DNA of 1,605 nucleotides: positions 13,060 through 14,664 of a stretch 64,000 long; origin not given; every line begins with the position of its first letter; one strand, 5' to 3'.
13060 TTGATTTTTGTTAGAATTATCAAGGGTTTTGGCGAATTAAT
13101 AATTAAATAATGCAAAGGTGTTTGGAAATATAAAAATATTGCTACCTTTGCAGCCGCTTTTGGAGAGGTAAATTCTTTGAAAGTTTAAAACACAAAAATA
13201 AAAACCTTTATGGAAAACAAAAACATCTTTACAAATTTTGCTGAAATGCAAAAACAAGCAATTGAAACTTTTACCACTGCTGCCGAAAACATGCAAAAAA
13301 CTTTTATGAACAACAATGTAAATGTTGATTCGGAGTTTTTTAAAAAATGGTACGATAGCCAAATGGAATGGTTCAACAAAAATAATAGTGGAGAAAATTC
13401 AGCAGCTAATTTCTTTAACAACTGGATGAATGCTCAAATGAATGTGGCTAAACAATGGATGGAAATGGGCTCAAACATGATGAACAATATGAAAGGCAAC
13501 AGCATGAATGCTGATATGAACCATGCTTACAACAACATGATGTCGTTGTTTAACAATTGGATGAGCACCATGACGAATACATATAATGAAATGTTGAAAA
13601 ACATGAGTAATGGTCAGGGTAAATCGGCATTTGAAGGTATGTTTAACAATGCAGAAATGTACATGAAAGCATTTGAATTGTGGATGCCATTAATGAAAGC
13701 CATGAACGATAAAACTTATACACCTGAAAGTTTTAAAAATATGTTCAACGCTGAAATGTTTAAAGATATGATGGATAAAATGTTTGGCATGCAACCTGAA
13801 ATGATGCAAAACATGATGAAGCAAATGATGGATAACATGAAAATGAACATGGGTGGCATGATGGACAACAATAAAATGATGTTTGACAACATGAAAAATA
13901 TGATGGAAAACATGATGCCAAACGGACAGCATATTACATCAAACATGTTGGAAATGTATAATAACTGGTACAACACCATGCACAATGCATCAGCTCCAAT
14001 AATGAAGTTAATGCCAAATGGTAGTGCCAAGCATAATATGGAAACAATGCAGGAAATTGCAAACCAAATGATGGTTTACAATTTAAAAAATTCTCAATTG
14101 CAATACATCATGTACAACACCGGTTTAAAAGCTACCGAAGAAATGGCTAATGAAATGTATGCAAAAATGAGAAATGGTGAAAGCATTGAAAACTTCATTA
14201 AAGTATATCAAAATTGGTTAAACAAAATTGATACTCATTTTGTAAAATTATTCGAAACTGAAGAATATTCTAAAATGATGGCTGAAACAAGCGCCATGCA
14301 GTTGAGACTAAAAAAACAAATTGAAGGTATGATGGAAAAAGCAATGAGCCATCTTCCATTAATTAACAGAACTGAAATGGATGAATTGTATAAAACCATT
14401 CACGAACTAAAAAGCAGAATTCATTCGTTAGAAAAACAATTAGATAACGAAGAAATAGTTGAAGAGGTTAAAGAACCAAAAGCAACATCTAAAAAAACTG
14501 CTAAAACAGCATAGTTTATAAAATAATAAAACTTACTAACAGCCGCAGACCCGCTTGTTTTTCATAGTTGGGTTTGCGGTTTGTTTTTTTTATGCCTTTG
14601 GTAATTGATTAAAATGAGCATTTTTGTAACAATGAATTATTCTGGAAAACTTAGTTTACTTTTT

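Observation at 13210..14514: PhaE homolog with an extreme methionine/asparagine-rich low-complexity core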

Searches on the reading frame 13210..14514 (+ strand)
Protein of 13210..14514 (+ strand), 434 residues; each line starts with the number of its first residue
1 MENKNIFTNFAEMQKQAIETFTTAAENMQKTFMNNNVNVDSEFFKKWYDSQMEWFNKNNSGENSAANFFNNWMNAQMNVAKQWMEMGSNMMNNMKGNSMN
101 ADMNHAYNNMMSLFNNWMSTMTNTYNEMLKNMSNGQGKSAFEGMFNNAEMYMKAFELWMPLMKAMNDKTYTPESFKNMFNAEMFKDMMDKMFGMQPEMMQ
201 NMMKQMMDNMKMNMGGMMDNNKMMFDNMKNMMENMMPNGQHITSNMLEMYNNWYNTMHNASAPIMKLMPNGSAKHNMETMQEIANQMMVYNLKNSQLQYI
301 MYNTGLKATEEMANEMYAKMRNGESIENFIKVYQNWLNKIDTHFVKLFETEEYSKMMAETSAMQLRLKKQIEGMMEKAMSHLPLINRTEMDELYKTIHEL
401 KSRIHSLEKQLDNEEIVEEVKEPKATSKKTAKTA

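Call 4: search_protein_families(library=pfam, proteins=[window:13210-14514:+], max_evalue=1)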
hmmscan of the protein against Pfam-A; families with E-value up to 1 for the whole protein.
window:13210-14514:+ (434 aa): 7 families
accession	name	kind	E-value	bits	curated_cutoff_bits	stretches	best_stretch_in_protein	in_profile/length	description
PF09712.15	PHA_synth_III_E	-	1.7e-21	77.3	25.7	1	82-407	1-310/311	Poly(R)-hydroxyalkanoic acid synthase subunit (PHA_synth_III_E)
PF04380.18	BMFP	-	0.00094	20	37.2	1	354-412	15-73/77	Membrane fusogenic activity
PF14081.11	DUF4262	-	0.031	14.9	28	0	191-235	39-85/127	Domain of unknown function (DUF4262)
PF04508.17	Pox_A_type_inc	-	0.035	14.4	21.4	1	398-412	4-18/23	Viral A-type inclusion protein repeat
PF06667.17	PspB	-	0.061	13.8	25.6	1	378-415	31-68/73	Phage shock protein B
PF05597.16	Phasin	-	0.18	12.3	28.8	1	352-408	69-125/126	Poly(hydroxyalcanoate) granule associated protein (phasin)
PF01166.23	TSC22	-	0.45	11.1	30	1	378-409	4-35/57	TSC-22/dip/bun family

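Call 5: search_protein_families(library=ncbifam, proteins=[window:13210-14514:+], max_evalue=1)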
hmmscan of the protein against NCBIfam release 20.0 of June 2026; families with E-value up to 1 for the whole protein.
window:13210-14514:+ (434 aa): 4 families
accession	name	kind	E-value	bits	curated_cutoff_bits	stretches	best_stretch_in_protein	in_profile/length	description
TIGR01834.1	PHA_synth_III_E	subfamily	4.3e-14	52.8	154.95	1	193-414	96-319/324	class III poly(R)-hydroxyalkanoic acid synthase subunit PhaE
TIGR01837.1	PHA_granule_1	subfamily_domain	0.0055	16.8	94.7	1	359-409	67-117/118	poly(hydroxyalkanoate) granule-associated protein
NF006993.0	PRK09458.1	equivalog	0.1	13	90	1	378-415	32-69/75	envelope stress response membrane protein PspB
NF011664.0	PRK15084.1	subfamily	0.15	12.3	145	1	111-190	42-119/135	formate hydrogenlyase maturation protein HycH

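Call 7: find_homologous_proteins(query=window:13210-14514:+, max_evalue=0.001)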
Query window:13210-14514:+ (434 aa): 218 proteins with E <= 0.001 among 1095 candidates; the best 120 are listed.
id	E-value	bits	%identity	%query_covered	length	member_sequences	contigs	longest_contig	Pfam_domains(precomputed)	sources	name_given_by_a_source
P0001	2.9e-267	904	100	97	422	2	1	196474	PF09712.16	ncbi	ncbi:MAG: poly(R)-hydroxyalkanoic acid synthase subunit PhaE [Bacteroidia bacterium]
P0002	3.4e-207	706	76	100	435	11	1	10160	PF09712.16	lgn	-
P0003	2.2e-206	703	75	100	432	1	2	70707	PF09712.16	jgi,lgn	-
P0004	2.6e-206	703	75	100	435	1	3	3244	PF09712.16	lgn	-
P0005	1.1e-171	589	64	97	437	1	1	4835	PF09712.16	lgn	-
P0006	1.4e-149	517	59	97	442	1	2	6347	PF09712.16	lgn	-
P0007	1.7e-143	496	58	97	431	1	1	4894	PF09712.16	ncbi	-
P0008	1.3e-142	494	58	96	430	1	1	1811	PF09712.16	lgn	-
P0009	2.0e-141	490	60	97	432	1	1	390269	PF09712.16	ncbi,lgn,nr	ncbi:MAG: hypothetical protein CFE21_12780 [Bacteroidetes bacterium B1(2017)]|nr:MAG: hypothetical p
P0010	3.4e-141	489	58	97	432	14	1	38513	PF09712.16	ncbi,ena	-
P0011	4.9e-141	488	59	100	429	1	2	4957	PF09712.16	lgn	-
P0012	5.9e-141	488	56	99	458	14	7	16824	PF09712.16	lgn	-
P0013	6.0e-141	488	58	100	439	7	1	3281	PF09712.16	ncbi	ncbi:MAG: poly(R)-hydroxyalkanoic acid synthase subunit PhaE [Bacteroidia bacterium]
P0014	9.8e-141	487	59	100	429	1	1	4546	PF09712.16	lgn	-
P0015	1.1e-140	487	59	100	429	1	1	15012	PF09712.16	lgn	-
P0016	2.4e-140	486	59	100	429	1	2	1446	PF09712.16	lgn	-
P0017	4.5e-140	485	57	97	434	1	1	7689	PF09712.16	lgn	-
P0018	1.2e-139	484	57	100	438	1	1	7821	PF09712.16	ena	-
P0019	9.3e-139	481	58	96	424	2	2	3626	PF09712.16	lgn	-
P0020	1.0e-138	481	58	97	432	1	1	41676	PF09712.16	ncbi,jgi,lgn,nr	ncbi:MAG: poly(R)-hydroxyalkanoic acid synthase subunit PhaE [bacterium]|nr:poly(R)-hydroxyalkanoic 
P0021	2.2e-138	480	58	97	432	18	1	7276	PF09712.16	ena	-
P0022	2.9e-138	479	58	97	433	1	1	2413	PF09712.16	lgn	-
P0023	3.5e-138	479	57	100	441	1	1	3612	PF09712.16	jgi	jgi:hypothetical protein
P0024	4.0e-138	479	57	100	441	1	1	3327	PF09712.16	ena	-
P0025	4.2e-138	479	58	97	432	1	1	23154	PF09712.16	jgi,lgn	jgi:hypothetical protein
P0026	4.9e-138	478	58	100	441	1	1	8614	PF09712.16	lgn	-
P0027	7.2e-138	478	57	97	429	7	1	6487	PF09712.16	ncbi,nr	ncbi:MAG: poly(R)-hydroxyalkanoic acid synthase subunit PhaE [Bacteroidota bacterium]|nr:poly(R)-hyd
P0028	1.0e-137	477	57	100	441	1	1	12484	PF09712.16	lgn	-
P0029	1.3e-137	477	58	100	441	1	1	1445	PF09712.16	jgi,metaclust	metaclust:\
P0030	1.5e-137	477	58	97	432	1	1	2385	PF09712.16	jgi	jgi:hypothetical protein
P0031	1.5e-137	477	59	99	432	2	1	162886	PF09712.16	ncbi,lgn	-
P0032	2.2e-137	476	58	97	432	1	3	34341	PF09712.16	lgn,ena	-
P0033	3.1e-137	476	58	97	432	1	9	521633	PF09712.16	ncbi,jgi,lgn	jgi:hypothetical protein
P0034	3.8e-137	476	57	100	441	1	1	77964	PF09712.16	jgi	jgi:polyhydroxyalkanoate synthase subunit PhaE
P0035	3.8e-137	476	56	100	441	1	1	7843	PF09712.16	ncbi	-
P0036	3.8e-137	476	55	100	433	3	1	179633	PF09712.16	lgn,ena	-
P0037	5.4e-137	475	57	100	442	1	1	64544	PF09712.16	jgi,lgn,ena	jgi:hypothetical protein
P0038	8.6e-137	474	57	99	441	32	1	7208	PF09712.16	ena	-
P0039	9.5e-137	474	55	97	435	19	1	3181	PF09712.16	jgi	jgi:BMFP domain-containing protein YqiC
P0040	4.3e-136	472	58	99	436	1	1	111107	PF09712.16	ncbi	-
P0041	8.0e-136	471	56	99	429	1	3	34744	PF09712.16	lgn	-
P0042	1.1e-135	471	58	97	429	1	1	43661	PF09712.16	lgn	-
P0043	4.6e-135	469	57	95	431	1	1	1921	PF09712.16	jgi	jgi:polyhydroxyalkanoate synthesis regulator phasin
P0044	6.2e-135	468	57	96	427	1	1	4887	PF09712.16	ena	-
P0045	7.4e-135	468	57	96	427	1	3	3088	PF09712.16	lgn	-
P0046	1.1e-134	467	57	96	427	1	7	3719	PF09712.16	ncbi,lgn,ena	-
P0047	1.1e-134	467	55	96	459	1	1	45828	PF09712.16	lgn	-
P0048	1.2e-134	467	57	100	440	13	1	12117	PF09712.16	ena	-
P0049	2.7e-133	463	55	99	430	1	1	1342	PF09712.16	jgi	jgi:hypothetical protein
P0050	3.3e-133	463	54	99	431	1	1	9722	PF09712.16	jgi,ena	-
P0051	3.8e-133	462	54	99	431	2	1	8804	PF09712.16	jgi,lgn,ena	-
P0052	8.6e-133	461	57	97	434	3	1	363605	PF09712.16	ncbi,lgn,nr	ncbi:MAG: hypothetical protein K9I36_01435 [Bacteroidia bacterium]|nr:hypothetical protein [Bacteroi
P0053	9.9e-133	461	55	99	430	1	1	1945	PF09712.16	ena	-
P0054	7.8e-132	458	56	95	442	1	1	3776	PF09712.16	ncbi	-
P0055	2.1e-131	457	55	99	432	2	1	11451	PF09712.16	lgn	-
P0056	4.3e-131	456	55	100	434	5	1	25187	PF09712.16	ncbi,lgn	-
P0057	2.8e-130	453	54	100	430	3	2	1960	PF09712.16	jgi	jgi:hypothetical protein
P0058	2.7e-129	450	54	96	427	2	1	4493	PF09712.16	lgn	-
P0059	9.3e-128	445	54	94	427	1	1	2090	PF09712.16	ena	-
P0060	1.5e-126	441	52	100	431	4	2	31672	PF09712.16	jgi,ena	jgi:uncharacterized membrane-anchored protein YhcB (DUF1043 family)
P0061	3.4e-126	440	51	97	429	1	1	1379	PF09712.16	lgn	-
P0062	8.7e-126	438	52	99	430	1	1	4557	PF09712.16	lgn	-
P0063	2.1e-125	437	53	100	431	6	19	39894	PF09712.16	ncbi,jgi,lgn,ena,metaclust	jgi:hypothetical protein|metaclust:\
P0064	3.2e-125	436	54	99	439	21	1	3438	PF09712.16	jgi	jgi:hypothetical protein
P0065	3.5e-125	436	54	100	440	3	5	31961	PF09712.16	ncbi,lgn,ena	-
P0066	1.6e-124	434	50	100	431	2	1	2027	PF09712.16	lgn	-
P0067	3.6e-124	433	54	99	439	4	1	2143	PF09712.16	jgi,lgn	jgi:hypothetical protein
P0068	5.2e-124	432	53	99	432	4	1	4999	PF09712.16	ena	-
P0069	5.6e-124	432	54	94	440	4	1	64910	PF09712.16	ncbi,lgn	-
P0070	7.8e-124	432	54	99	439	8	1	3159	PF09712.16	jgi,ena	jgi:hypothetical protein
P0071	1.1e-123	431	53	99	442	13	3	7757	PF09712.16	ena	-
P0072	1.2e-123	431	52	99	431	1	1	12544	PF09712.16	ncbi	-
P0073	2.4e-123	430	54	99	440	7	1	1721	PF09712.16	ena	-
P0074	2.4e-123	430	52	99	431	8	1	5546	PF09712.16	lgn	-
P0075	4.4e-123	429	50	100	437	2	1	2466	PF09712.16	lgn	-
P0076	5.0e-123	429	50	100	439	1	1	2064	PF09712.16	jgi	jgi:hypothetical protein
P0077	7.2e-123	429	51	99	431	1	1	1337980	PF09712.16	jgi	jgi:uncharacterized membrane-anchored protein YhcB (DUF1043 family)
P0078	7.4e-123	429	51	100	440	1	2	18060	PF09712.16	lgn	-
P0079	1.3e-122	428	51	100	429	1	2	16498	PF09712.16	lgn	-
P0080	2.4e-122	427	51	99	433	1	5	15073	PF09712.16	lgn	-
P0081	3.8e-122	426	52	100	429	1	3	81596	PF09712.16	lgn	-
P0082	3.8e-122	426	53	99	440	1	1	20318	PF09712.16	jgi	jgi:polyhydroxyalkanoate synthase subunit PhaE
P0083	4.3e-122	426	51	99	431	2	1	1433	PF09712.16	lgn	-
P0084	8.6e-122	425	55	94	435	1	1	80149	PF09712.16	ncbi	-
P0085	1.3e-121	424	51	99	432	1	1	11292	PF09712.16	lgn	-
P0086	3.9e-121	423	50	100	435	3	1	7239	PF09712.16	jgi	jgi:polyhydroxyalkanoate synthase subunit PhaE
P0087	7.7e-121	422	52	98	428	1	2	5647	PF09712.16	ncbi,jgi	jgi:hypothetical protein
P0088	8.2e-121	422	52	100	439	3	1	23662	PF09712.16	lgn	-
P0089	1.2e-120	421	52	96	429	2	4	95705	PF09712.16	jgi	jgi:BMFP domain-containing protein YqiC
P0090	2.0e-120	421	50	100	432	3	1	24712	PF09712.16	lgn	-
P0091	2.1e-120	420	54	90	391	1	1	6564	PF09712.16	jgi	-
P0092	2.1e-120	420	52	100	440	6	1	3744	PF09712.16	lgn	-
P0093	2.8e-120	420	51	99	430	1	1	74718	PF09712.16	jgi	jgi:hypothetical protein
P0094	5.7e-120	419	50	100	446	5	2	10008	PF09712.16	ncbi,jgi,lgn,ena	jgi:hypothetical protein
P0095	7.4e-120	419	53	99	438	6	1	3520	PF09712.16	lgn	-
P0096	1.8e-119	417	52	99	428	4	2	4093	PF09712.16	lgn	-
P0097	5.2e-119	416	52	99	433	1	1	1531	PF09712.16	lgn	-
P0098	9.0e-119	415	53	99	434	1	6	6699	PF09712.16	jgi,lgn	jgi:hypothetical protein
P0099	9.9e-119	415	52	96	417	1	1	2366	PF09712.16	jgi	jgi:BMFP domain-containing protein YqiC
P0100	1.1e-118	415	50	95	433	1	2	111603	PF09712.16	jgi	jgi:polyhydroxyalkanoate synthase subunit PhaE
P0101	1.7e-118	414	50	99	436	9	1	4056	PF09712.16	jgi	-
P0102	3.5e-118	413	53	99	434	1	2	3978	PF09712.16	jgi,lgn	jgi:hypothetical protein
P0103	4.1e-118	413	52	99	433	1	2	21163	PF09712.16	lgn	-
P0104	5.3e-118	413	50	96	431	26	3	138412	PF09712.16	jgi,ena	-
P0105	1.0e-117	412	53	99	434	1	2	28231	PF09712.16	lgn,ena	-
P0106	1.9e-117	411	52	99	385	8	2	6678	PF09712.16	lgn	-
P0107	2.3e-117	410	53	99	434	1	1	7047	PF09712.16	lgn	-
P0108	5.1e-117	409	49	100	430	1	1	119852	PF09712.16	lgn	-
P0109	7.9e-117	409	52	99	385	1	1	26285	PF09712.16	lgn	-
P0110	1.2e-116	408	50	97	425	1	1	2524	PF09712.16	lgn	-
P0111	1.7e-116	408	50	100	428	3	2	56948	PF09712.16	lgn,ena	-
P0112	2.2e-116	407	52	96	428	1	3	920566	PF09712.16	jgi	jgi:BMFP domain-containing protein YqiC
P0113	7.0e-116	406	49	96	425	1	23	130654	PF09712.16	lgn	-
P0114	4.2e-115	403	71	61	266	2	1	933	PF09712.16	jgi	jgi:hypothetical protein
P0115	8.1e-113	395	50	100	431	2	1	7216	PF09712.16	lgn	-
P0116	9.3e-113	395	60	72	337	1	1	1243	PF09712.16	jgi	jgi:hypothetical protein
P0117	3.0e-112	394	49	97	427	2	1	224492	PF09712.16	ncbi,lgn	-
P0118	1.6e-111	391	49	99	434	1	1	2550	PF09712.16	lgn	-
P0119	2.8e-111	390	50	100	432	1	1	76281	PF09712.16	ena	-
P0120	7.2e-111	389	50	100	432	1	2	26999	PF09712.16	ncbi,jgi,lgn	jgi:hypothetical protein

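Call 8: find_encoding_contigs(protein=P0001, flank=10000, max_places=3)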
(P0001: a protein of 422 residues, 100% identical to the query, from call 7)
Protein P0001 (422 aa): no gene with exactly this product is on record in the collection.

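Call 10: find_encoding_contigs(protein=P0077, flank=10000, max_places=2)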
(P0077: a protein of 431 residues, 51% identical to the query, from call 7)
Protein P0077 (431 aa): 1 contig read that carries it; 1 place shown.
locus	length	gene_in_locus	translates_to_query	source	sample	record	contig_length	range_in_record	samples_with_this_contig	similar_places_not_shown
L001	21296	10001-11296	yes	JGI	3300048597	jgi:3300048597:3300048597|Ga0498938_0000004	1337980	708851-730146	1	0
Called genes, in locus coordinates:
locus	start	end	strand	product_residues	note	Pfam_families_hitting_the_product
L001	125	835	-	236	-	-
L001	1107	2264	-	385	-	-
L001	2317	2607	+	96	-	-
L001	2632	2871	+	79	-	PF12844:HTH_19, PF13560:HTH_31, PF13443:HTH_26 (weak), PF01381:HTH_3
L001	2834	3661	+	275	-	-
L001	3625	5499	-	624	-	PF02384:N6_Mtase, PF07669:Eco57I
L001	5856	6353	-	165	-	-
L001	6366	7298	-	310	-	-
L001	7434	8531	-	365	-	PF02899:Phage_int_SAM_1 (weak), PF13495:Phage_int_SAM_4, PF00589:Phage_integrase, PF22823:MrpR_C_cat (weak)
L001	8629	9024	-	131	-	-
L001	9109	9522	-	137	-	PF01575:MaoC_dehydratas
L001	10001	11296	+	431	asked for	PF09712:PHA_synth_III_E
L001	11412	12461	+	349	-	PF07167:PhaC_N (weak), PF00561:Abhydrolase_1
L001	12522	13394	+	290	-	PF00561:Abhydrolase_1, PF12146:Hydrolase_4, PF12697:Abhydrolase_6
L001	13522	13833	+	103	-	PF00829:Ribosomal_L21p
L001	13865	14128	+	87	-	PF01016:Ribosomal_L27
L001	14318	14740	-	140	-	PF01797:Y1_Tnp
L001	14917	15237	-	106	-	PF00085:Thioredoxin, PF13098:Thioredoxin_2, PF13905:Thioredoxin_8 (faint)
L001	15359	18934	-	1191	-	PF02811:PHP, PF07733:DNA_pol3_alpha, PF17657:DNA_pol3_finger, PF14579:HHH_6, PF01336:tRNA_anti-codon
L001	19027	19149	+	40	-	-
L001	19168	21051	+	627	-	PF18962:Por_Secre_tail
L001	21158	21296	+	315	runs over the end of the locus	PF01545:Cation_efflux, PF16916:ZT_dimer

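Call 11: find_encoding_contigs(protein=P0033, flank=10000, max_places=3)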
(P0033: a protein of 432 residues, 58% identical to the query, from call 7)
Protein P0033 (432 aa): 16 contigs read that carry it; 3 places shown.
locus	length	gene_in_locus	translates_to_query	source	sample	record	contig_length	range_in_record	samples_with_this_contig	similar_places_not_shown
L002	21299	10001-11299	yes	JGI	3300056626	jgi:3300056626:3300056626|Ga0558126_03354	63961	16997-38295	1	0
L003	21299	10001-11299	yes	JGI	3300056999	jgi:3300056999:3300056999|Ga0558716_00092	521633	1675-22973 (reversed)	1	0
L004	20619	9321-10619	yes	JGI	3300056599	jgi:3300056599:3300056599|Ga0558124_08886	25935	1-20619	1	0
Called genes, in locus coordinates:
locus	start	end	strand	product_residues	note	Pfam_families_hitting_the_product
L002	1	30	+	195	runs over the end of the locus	-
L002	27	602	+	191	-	-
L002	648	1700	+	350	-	PF01795:Methyltransf_5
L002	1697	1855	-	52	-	-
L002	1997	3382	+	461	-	PF01546:Peptidase_M20, PF07687:M20_dimer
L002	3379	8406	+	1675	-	PF01364:Peptidase_C25, PF15711:ILEI, PF13860:FlgD_ig (weak)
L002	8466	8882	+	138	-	PF01575:MaoC_dehydratas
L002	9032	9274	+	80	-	PF03693:ParD_antitoxin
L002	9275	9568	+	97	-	PF05016:ParE_toxin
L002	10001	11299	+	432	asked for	PF09712:PHA_synth_III_E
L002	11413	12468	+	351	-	PF07167:PhaC_N, PF00561:Abhydrolase_1, PF06850:PHB_depo_C (weak)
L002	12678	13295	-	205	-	-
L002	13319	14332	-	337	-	PF14716:HHH_8, PF14520:HHH_5 (weak)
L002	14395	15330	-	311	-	PF00892:EamA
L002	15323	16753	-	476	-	PF00753:Lactamase_B, PF23023:Anti-Pycsar_Apyc1 (weak), PF12706:Lactamase_B_2, PF16661:Lactamase_B_6, PF10996:Beta-Casp, PF07521:RMMBL (weak)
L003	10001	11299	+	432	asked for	PF09712:PHA_synth_III_E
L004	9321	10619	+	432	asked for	PF09712:PHA_synth_III_E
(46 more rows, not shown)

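Call 13: find_encoding_contigs(protein=P0003, flank=10000, max_places=2)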
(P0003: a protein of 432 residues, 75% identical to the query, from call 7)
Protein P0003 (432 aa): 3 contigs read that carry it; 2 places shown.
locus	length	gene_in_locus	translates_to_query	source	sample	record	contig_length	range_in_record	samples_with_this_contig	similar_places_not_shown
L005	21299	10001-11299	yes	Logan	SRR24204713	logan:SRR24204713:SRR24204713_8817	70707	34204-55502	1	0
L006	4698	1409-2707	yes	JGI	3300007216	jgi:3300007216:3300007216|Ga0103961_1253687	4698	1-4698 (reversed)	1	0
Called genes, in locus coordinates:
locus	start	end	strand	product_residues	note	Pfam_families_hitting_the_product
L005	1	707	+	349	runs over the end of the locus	PF02606:LpxK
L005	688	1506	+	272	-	PF01048:PNP_UDP_1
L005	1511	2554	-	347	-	PF00512:HisKA, PF02518:HATPase_c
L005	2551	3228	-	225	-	PF00072:Response_reg, PF23198:PDE8A_N (faint), PF00486:Trans_reg_C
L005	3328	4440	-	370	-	PF14289:DUF4369, PF08534:Redoxin, PF00085:Thioredoxin, PF00255:GSHPx (faint), PF00578:AhpC-TSA, PF13098:Thioredoxin_2, PF13905:Thioredoxin_8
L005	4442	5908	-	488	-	PF02934:GatB_N, PF02637:GatB_Yqey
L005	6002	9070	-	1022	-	PF00041:fn3 (faint), PF14292:SusE (weak), PF18962:Por_Secre_tail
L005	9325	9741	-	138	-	PF01575:MaoC_dehydratas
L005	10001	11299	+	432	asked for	PF09712:PHA_synth_III_E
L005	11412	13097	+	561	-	-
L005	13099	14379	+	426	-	PF02550:AcetylCoA_hydro, PF13336:AcetylCoA_hyd_C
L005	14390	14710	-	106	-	PF11950:DUF3467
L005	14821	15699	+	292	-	PF00698:Acyl_transf_1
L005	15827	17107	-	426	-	-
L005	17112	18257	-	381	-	PF01075:Glyco_transf_9 (weak)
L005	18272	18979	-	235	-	PF00849:PseudoU_synth_2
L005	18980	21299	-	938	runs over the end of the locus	PF02463:SMC_N (faint), PF03193:RsgA_GTPase (faint), PF13175:AAA_15 (faint), PF13191:AAA_16 (faint), PF13476:AAA_23 (faint), PF17760:UvrA_inter, PF17755:UvrA_DNA-bind, PF00005:ABC_tran, +4 more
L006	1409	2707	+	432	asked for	PF09712:PHA_synth_III_E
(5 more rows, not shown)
